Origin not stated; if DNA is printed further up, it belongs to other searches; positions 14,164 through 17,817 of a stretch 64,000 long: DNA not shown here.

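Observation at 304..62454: Hyper-abundant dispersed octamer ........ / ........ (about one core per 0.6 kb), written through genes in every reading frame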

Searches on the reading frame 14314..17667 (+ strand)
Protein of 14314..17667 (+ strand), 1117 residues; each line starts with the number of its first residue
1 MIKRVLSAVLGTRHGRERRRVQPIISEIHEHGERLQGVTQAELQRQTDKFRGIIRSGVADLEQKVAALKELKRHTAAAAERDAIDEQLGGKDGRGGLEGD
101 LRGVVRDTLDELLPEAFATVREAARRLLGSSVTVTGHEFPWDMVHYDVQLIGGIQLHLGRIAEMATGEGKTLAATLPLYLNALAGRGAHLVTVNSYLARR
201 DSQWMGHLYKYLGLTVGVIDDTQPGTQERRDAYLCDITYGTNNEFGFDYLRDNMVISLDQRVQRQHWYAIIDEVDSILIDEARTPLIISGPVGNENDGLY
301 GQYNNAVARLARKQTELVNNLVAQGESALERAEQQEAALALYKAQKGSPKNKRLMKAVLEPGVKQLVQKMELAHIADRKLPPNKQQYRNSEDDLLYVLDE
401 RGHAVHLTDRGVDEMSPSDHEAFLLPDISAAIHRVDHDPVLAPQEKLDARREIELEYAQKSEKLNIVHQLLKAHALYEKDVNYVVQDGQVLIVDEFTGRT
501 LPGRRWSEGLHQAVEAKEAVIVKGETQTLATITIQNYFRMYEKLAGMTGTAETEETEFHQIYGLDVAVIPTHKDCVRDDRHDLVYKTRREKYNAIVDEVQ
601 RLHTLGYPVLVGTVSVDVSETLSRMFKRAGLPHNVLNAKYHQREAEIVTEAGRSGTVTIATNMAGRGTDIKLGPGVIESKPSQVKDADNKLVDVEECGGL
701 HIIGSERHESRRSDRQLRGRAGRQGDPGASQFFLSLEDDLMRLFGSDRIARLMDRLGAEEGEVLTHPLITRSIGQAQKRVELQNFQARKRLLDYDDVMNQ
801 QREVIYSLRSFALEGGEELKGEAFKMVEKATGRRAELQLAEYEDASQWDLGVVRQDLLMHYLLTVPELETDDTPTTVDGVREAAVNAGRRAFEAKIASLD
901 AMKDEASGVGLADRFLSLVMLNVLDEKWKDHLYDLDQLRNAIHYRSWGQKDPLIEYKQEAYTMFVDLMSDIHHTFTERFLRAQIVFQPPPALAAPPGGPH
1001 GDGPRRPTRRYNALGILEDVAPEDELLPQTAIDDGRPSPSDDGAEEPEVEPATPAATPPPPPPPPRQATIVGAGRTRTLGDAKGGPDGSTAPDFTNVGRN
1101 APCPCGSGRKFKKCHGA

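Call 23: find_encoding_contigs(protein=window:14314-17667:+, flank=10000, max_places=6)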
Protein window:14314-17667:+ (1117 aa): no gene with exactly this product is on record in the collection.

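Call 26: search_protein_families(library=pfam, proteins=[window:14314-17667:+], max_evalue=0.00001)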
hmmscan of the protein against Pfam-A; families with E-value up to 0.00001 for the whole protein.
window:14314-17667:+ (1117 aa): 5 families
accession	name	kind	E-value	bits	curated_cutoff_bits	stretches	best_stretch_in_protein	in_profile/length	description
PF07517.20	SecA_DEAD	-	4.9e-114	380.9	24.6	1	8-558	3-289/290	SecA DEAD-like domain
PF21090.3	P-loop_SecA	-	2.5e-77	259.6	27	1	575-761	2-205/205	SecA P-loop domain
PF07516.18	SecA_SW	-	1.7e-52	178.8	26.7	1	764-983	2-200/200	SecA Wing and Scaffold domain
PF01043.26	SecA_PP_bind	-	3.9e-27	95.4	23.5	1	389-515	15-110/110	SecA preprotein cross-linking domain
PF02810.21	SEC-C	-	1.1e-09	38.4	20.4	1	1099-1116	1-18/19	SEC-C motif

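Call 49: find_homologous_proteins(query=window:14314-17667:+, max_evalue=1e-100)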
Query window:14314-17667:+ (1117 aa): 7999 proteins with E <= 1e-100 among 8000 candidates; the best 120 are listed.
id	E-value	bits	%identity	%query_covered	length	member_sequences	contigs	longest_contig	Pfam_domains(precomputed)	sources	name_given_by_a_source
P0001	0.0e+0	2533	100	100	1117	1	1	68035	PF07517.21,PF07516.19,PF21090.4,PF02810.22,PF01043.27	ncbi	ncbi:MAG: preprotein translocase subunit SecA [Gemmatimonadaceae bacterium]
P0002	0.0e+0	2060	82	100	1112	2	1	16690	PF07517.21,PF07516.19,PF21090.4,PF02810.22,PF01043.27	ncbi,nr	ncbi:MAG TPA: preprotein translocase subunit SecA [Gemmatimonadaceae bacterium]|nr:preprotein transl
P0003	0.0e+0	2058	81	100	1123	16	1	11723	PF07517.21,PF07516.19,PF21090.4,PF02810.22,PF01043.27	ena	-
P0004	0.0e+0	2041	81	100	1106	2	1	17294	PF07517.21,PF07516.19,PF21090.4,PF02810.22,PF01043.27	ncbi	ncbi:MAG: preprotein translocase subunit SecA [Gemmatimonadota bacterium]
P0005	0.0e+0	1885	75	100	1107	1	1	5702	PF07517.21,PF07516.19,PF21090.4,PF02810.22,PF01043.27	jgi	jgi:preprotein translocase subunit SecA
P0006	0.0e+0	1849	73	100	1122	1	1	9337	PF07517.21,PF07516.19,PF21090.4,PF02810.22,PF01043.27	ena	-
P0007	0.0e+0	1845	74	100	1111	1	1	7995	PF07517.21,PF07516.19,PF21090.4,PF02810.22,PF01043.27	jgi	jgi:preprotein translocase subunit SecA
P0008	0.0e+0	1843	75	100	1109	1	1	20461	PF07517.21,PF07516.19,PF21090.4,PF02810.22,PF01043.27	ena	-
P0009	0.0e+0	1843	74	100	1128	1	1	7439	PF07517.21,PF07516.19,PF21090.4,PF02810.22,PF01043.27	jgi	jgi:preprotein translocase subunit SecA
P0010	0.0e+0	1841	74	100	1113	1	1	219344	PF07517.21,PF07516.19,PF21090.4,PF02810.22,PF01043.27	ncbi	ncbi:MAG: preprotein translocase subunit SecA [Gemmatimonadaceae bacterium]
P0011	0.0e+0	1841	74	100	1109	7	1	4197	PF07517.21,PF07516.19,PF21090.4,PF02810.22,PF01043.27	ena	-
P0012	0.0e+0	1840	73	100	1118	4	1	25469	PF07517.21,PF07516.19,PF21090.4,PF02810.22,PF01043.27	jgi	jgi:preprotein translocase subunit SecA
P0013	0.0e+0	1837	73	100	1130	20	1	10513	PF07517.21,PF00270.36,PF07516.19,PF21090.4,PF02810.22,PF01043.27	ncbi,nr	ncbi:MAG TPA: preprotein translocase subunit SecA [Gemmatimonadaceae bacterium]|nr:preprotein transl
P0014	0.0e+0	1833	74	100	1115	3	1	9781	PF07517.21,PF07516.19,PF21090.4,PF02810.22,PF01043.27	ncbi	ncbi:MAG TPA: preprotein translocase subunit SecA [Gemmatimonadaceae bacterium]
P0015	0.0e+0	1830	73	100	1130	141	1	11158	PF07517.21,PF07516.19,PF21090.4,PF02810.22,PF01043.27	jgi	-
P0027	0.0e+0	1817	84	87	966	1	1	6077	PF07517.21,PF07516.19,PF21090.4,PF02810.22,PF01043.27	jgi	jgi:preprotein translocase subunit SecA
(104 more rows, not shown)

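Call 50: find_encoding_contigs(protein=P0001, flank=10000, max_places=3)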
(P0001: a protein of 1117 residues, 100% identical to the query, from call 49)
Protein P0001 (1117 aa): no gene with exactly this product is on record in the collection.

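Call 51: find_encoding_contigs(protein=P0002, flank=10000, max_places=3)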
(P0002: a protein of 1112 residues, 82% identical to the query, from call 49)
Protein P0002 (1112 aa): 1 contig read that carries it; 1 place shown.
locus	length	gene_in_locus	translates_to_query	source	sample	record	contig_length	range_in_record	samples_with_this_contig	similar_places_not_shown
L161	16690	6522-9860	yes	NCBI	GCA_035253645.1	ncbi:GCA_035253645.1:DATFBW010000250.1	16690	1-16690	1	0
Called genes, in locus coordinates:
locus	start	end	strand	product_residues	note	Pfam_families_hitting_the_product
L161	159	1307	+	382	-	PF00155:Aminotran_1_2 (weak), PF01041:DegT_DnrJ_EryC1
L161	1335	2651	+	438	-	PF03721:UDPG_MGDP_dh_N, PF03446:NAD_binding_2, PF00984:UDPG_MGDP_dh, PF03720:UDPG_MGDP_dh_C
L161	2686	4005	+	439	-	PF02558:ApbA, PF03721:UDPG_MGDP_dh_N, PF00984:UDPG_MGDP_dh, PF03720:UDPG_MGDP_dh_C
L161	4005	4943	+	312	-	PF01370:Epimerase, PF02719:Polysacc_synt_2 (faint), PF04321:RmlD_sub_bind (weak), PF07993:NAD_binding_4 (faint), PF16363:GDP_Man_Dehyd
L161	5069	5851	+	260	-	PF13525:YfiO, PF07719:TPR_2 (faint), PF13174:TPR_6 (faint), PF13432:TPR_16 (faint)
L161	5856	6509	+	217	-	PF01467:CTP_transf_like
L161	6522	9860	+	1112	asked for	PF07517:SecA_DEAD, PF01043:SecA_PP_bind, PF21090:P-loop_SecA, PF07516:SecA_SW, PF02810:SEC-C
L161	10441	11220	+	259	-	PF20582:UPF0758_N, PF04002:RadC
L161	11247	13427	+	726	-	PF13328:HD_4, PF01966:HD (weak), PF04607:RelA_SpoT, PF02824:TGS, PF19296:RelA_AH, PF28438:RelA_RIS, PF13291:ACT_4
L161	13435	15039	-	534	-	-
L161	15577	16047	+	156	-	PF07963:N_methyl, PF12019:GspH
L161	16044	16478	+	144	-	-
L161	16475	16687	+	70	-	-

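Call 52: find_encoding_contigs(protein=P0003, flank=10000, max_places=3)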
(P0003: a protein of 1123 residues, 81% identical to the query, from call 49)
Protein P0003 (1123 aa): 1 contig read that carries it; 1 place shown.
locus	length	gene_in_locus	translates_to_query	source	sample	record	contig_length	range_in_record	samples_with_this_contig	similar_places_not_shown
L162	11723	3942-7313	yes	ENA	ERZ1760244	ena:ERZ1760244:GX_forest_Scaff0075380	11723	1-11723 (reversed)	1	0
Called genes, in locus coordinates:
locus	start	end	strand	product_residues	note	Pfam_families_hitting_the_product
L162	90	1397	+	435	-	PF02558:ApbA (weak), PF03721:UDPG_MGDP_dh_N, PF03807:F420_oxidored (faint), PF00984:UDPG_MGDP_dh, PF03720:UDPG_MGDP_dh_C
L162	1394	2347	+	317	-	PF01073:3Beta_HSD (faint), PF01370:Epimerase, PF04321:RmlD_sub_bind (weak), PF07993:NAD_binding_4 (faint), PF16363:GDP_Man_Dehyd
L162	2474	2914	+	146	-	-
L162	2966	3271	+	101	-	PF13525:YfiO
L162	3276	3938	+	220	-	PF01467:CTP_transf_like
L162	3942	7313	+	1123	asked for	PF07517:SecA_DEAD, PF01043:SecA_PP_bind, PF21090:P-loop_SecA, PF07516:SecA_SW, PF02810:SEC-C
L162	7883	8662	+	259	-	PF20582:UPF0758_N, PF04002:RadC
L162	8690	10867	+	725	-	PF13328:HD_4, PF01966:HD (weak), PF04607:RelA_SpoT, PF02824:TGS, PF19296:RelA_AH, PF28438:RelA_RIS, PF13291:ACT_4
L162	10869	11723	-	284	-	?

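Call 53: find_encoding_contigs(protein=P0004, flank=10000, max_places=3)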
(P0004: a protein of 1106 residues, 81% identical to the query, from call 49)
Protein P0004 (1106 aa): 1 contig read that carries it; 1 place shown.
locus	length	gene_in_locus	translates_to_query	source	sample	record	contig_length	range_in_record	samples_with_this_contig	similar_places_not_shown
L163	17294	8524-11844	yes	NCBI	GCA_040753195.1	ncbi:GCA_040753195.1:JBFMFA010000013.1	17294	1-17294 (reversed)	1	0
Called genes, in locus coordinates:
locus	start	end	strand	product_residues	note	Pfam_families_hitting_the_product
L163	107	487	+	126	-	PF20432:Xre-like-HTH, PF09722:Xre_MbcA_ParS_C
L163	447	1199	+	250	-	PF08808:RES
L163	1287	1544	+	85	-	PF01402:RHH_1 (weak)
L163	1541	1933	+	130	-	PF01850:PIN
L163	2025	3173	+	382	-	PF01041:DegT_DnrJ_EryC1, PF01053:Cys_Met_Meta_PP (weak)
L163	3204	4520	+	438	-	PF03721:UDPG_MGDP_dh_N, PF03446:NAD_binding_2, PF00984:UDPG_MGDP_dh, PF03720:UDPG_MGDP_dh_C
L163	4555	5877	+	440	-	PF02558:ApbA, PF03721:UDPG_MGDP_dh_N, PF03807:F420_oxidored (faint), PF00984:UDPG_MGDP_dh, PF03720:UDPG_MGDP_dh_C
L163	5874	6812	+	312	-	PF01073:3Beta_HSD (faint), PF01370:Epimerase, PF02719:Polysacc_synt_2 (faint), PF04321:RmlD_sub_bind (weak), PF07993:NAD_binding_4 (faint), PF16363:GDP_Man_Dehyd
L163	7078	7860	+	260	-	PF13174:TPR_6 (faint), PF13525:YfiO, PF07719:TPR_2 (faint)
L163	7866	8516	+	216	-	PF01467:CTP_transf_like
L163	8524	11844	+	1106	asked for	PF07517:SecA_DEAD, PF01043:SecA_PP_bind, PF21090:P-loop_SecA, PF07516:SecA_SW, PF02810:SEC-C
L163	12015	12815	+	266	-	PF20582:UPF0758_N, PF04002:RadC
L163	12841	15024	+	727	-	PF13328:HD_4, PF01966:HD, PF04607:RelA_SpoT, PF02824:TGS, PF19296:RelA_AH, PF28438:RelA_RIS, PF13291:ACT_4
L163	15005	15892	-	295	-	PF19147:DUF5829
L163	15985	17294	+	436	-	PF04851:ResIII, PF17757:UvrB_inter, PF27431:UvrB_3rd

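Call 60: search_protein_families(library=ncbifam, proteins=[L161:13435-15039:-, L161:15577-16047:+, L161:16044-16478:+, L161:16475-16687:+, L163:15005-15892:-], max_evalue=0.001)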
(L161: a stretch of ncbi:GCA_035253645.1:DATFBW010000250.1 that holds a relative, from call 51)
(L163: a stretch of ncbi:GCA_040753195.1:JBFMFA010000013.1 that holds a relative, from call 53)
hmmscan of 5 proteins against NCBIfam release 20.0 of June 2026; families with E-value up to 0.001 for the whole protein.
L161:13435-15039:- (534 aa): 0 families

L161:15577-16047:+ (156 aa): 10 families
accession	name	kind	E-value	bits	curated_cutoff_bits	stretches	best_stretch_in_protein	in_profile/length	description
TIGR02596.1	TIGR02596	subfamily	1.7e-11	44.6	70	1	16-78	1-63/196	Verru_Chthon cassette protein D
TIGR01708.2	typeII_sec_gspH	equivalog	2.6e-09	37.3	80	1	15-90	3-78/169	type II secretion system minor pseudopilin GspH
TIGR02532.1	IV_pilin_GFxxxE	domain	2.6e-07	30.2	16.3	1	15-36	3-24/24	prepilin-type N-terminal cleavage/methylation domain-containing protein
NF041775.1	typeIV_PilA_Myxo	equivalog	6e-07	29.6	400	1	12-45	10-43/214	type IV pilin protein PilA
NF040982.1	ComGD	equivalog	9.7e-06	26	70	1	15-106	3-93/139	competence type IV pilus minor pilin ComGD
NF040999.1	pilin_ComGC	equivalog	1.5e-05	25.1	75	1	15-45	3-33/84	competence type IV pilus major pilin ComGC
NF007862.0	PRK10574.1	equivalog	1.7e-05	25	138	1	13-45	4-36/145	prepilin peptidase-dependent pilin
NF041013.1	T4P_ComGE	equivalog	2.4e-05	24.4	49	1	14-57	4-47/83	competence type IV pilus minor pilin ComGE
TIGR01710.1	typeII_sec_gspG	equivalog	3.5e-05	23.9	88.85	1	15-53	2-40/134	type II secretion system major pseudopilin GspG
NF047827.1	T3SSXpsH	equivalog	0.00012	21.9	160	1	15-146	2-131/145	type II secretion system protein XpsH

L161:16044-16478:+ (144 aa): 1 family
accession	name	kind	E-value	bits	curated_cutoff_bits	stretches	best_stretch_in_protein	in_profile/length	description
TIGR02523.1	type_IV_pilV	equivalog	1.9e-05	25.2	52.2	1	19-84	2-67/139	type IV pilus modification protein PilV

L161:16475-16687:+ (70 aa): 0 families

L163:15005-15892:- (295 aa): 0 families

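Call 67: search_solved_structures(query=L161:15577-16047:+, max_evalue=1, show_alignments=2)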
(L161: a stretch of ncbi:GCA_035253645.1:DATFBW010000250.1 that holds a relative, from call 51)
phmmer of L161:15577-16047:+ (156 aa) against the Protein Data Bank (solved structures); distinct sequences matched with E-value up to 1: 24.
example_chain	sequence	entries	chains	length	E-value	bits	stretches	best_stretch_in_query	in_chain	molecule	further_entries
7tgg_A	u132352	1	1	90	3.7e-06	30.4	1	9-58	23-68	Geopilin domain 1 protein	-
9egp_A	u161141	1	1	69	8.4e-06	29.2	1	9-54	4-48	Geopilin domain 1 protein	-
9laa_A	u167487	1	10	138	7.8e-05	26.1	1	11-62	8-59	Type IV pilin protein PilA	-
8qqj_J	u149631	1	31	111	0.00033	24.1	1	16-73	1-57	Type IV narrow pilus major component PilA5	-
6xxe_A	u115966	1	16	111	0.00036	24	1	16-73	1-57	Uncharacterized protein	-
1oqw_A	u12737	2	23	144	0.00094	22.6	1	16-64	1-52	Fimbrial protein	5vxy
8tj2_C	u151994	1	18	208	0.0011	22.3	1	16-51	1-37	Type IV major pilin protein PilA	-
2m7g_A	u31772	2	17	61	0.0018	21.7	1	16-58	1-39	Geopilin domain 1 protein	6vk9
8tum_e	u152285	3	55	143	0.0022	21.4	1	16-63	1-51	Type IV major pilin protein PilA | Pilin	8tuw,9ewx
3sok_A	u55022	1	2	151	0.0044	20.4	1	16-47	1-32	Fimbrial protein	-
2hi2_A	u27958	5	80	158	0.007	19.8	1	16-57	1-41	Fimbrial protein | PilA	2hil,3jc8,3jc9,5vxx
1ay2_A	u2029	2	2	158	0.0072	19.8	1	16-57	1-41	TYPE 4 PILIN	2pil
9xnc_G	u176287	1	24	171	0.0074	19.7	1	15-85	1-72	Bacteria pilus (like)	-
8tob_GA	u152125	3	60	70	0.0086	19.5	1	17-60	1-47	Fimbrial protein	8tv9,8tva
9lab_B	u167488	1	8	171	0.0095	19.4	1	13-65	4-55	MSHA major pilin subunit MshA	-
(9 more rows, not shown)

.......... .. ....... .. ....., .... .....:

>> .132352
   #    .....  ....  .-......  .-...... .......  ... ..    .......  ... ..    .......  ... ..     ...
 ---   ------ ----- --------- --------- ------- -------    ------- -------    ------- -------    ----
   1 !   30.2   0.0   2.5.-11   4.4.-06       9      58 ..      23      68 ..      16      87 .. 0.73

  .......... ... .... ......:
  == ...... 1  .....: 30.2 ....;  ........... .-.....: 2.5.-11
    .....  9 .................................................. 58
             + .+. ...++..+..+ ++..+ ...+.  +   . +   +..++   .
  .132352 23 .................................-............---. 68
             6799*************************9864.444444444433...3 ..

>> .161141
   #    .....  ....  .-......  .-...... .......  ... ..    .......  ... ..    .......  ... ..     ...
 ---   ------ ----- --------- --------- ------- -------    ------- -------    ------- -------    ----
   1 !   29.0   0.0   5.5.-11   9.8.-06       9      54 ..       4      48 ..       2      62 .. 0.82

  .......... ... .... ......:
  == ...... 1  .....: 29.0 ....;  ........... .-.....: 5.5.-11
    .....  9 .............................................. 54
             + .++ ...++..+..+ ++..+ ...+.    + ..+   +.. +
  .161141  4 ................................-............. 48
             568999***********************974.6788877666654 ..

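Call 69: find_encoding_contigs(protein=P0008, flank=10000, max_places=2)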
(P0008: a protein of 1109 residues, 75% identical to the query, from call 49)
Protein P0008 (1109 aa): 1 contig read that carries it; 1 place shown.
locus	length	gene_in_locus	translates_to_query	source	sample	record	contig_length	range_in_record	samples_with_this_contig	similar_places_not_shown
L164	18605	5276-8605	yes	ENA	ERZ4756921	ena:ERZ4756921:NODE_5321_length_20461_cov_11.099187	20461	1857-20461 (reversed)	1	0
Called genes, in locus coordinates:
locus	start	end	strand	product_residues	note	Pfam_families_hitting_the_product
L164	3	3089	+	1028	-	?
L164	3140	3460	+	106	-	PF01527:HTH_Tnp_1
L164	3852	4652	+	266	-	PF13174:TPR_6 (faint), PF13525:YfiO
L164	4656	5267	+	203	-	PF01467:CTP_transf_like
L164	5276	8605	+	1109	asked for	PF07517:SecA_DEAD, PF01043:SecA_PP_bind, PF21090:P-loop_SecA, PF07516:SecA_SW, PF02810:SEC-C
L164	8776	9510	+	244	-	PF20582:UPF0758_N, PF04002:RadC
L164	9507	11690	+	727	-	PF13328:HD_4, PF01966:HD, PF04607:RelA_SpoT, PF02824:TGS, PF19296:RelA_AH, PF28438:RelA_RIS, PF13291:ACT_4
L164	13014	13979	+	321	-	PF00494:SQS_PSY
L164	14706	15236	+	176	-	PF01872:RibD_C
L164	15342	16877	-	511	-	-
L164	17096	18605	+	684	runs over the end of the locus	PF04851:ResIII, PF17757:UvrB_inter, PF27431:UvrB_3rd, PF00271:Helicase_C, PF12344:UvrB, PF02151:UVR (weak)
